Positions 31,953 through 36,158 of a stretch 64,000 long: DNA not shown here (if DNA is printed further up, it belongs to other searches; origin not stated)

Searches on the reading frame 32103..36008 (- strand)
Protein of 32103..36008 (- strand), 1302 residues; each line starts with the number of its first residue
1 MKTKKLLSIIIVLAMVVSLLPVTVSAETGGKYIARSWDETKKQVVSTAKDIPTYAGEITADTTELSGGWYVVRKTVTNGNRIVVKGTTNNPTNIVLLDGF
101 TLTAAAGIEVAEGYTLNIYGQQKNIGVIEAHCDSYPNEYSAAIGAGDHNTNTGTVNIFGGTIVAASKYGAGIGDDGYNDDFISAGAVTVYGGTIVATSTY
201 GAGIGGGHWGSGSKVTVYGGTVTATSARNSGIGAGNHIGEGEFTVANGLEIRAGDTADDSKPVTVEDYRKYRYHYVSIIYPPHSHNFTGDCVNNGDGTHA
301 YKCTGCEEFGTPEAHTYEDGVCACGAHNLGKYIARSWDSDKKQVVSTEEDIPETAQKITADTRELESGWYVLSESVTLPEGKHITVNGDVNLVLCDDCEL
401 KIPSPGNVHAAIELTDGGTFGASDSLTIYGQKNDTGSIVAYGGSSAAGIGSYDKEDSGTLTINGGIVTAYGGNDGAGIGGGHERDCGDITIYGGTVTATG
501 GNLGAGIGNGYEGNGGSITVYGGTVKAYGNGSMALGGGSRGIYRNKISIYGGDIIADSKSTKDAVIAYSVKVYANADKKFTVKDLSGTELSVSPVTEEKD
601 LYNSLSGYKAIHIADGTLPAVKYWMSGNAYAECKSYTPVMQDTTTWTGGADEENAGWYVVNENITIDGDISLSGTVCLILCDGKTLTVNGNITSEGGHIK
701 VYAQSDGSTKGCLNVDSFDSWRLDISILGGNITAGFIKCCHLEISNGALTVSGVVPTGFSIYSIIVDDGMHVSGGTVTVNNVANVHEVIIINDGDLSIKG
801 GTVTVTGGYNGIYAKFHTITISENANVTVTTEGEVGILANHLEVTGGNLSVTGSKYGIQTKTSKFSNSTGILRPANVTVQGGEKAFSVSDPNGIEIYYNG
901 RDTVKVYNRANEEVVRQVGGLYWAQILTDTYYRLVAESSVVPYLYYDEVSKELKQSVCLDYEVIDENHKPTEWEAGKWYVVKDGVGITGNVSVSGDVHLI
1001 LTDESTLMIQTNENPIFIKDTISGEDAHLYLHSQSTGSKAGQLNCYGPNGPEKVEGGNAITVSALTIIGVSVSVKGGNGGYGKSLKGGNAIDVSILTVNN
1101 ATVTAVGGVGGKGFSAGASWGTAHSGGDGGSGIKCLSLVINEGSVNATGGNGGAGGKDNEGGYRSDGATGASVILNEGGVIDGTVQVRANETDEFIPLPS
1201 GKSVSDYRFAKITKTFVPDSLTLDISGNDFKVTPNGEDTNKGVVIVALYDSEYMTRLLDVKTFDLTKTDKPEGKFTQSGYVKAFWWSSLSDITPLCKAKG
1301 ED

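Call 7: search_protein_families(library=pfam, proteins=[window:32103-36008:-], max_evalue=1)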
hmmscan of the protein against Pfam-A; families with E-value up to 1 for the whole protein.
window:32103-36008:- (1302 aa): 2 families
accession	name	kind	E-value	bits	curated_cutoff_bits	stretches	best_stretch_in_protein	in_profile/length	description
PF18889.6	Beta_helix_3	-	5e-09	36.6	27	5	489-511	1-20/20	Beta helix repeat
PF02823.21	ATP-synt_DE_N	-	0.14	12.6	27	0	829-844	23-38/80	ATP synthase, Delta/Epsilon chain, beta-sandwich domain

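Call 15: search_protein_families(library=ncbifam, proteins=[window:32103-36008:-], max_evalue=1)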
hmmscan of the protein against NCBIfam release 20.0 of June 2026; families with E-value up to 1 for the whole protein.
window:32103-36008:- (1302 aa): 1 family
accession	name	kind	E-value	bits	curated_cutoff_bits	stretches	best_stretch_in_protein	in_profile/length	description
NF053819.1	EF0750_LPXTG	subfamily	0.052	14.1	47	1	1-32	1-32/105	EF2685/EF0750 family sortase-dependent surface protein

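Call 36: find_encoding_contigs(protein=window:32103-36008:-, flank=3000, max_places=5)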
Protein window:32103-36008:- (1302 aa): no gene with exactly this product is on record in the collection.

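Call 37: list_cluster_members(proteins=[window:32103-36008:-, window:27418-31761:-])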
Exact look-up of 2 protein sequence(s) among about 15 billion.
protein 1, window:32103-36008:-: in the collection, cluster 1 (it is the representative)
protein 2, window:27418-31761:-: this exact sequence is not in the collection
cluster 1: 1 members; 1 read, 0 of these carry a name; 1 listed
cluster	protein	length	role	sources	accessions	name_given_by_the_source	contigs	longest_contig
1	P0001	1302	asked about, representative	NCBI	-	-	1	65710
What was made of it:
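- Tried and rejected: The exact gene B product is in the collection but its contig could not be fetched (calls 36, 37), so the rest of the source genome was not available.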

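Call 60: find_homologous_proteins(query=window:32103-36008:-, max_evalue=1e-10)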
Query window:32103-36008:- (1302 aa): 4293 proteins with E <= 1e-10 among 8000 candidates; the best 120 are listed.
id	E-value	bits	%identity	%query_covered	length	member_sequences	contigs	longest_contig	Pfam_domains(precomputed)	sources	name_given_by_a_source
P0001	0.0e+0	2911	100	100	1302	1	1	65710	PF18889.7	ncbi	-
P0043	1.9e-247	842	34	40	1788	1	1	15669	PF18889.7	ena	-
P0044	8.9e-210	717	72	22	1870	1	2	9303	PF18887.6,PF18889.7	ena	-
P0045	2.3e-200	686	47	36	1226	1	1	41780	PF00404.25,PF18889.7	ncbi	-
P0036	7.8e-152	525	51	23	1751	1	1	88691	PF00404.25,PF18889.7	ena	-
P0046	2.6e-150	520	29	62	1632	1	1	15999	PF23981.2,PF18889.7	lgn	-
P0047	4.8e-137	476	33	37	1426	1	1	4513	PF00404.25,PF18889.7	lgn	-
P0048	4.5e-133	463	31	33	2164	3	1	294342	PF18889.7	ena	-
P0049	1.4e-122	428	29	27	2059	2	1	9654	PF18889.7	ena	-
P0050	5.0e-120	420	30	27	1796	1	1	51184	PF00404.25,PF18889.7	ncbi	-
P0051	7.4e-120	419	47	39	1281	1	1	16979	PF09479.17,PF00404.25,PF18889.7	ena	-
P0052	4.6e-117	410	28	52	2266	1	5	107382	PF18885.7,PF18889.7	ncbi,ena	-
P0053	6.9e-116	406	27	41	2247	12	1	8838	PF18889.7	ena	-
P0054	5.8e-115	403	32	54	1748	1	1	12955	PF18889.7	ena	-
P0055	9.2e-111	389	33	31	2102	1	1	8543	PF18889.7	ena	-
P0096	6.0e-75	271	43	13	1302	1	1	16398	PF18889.7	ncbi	-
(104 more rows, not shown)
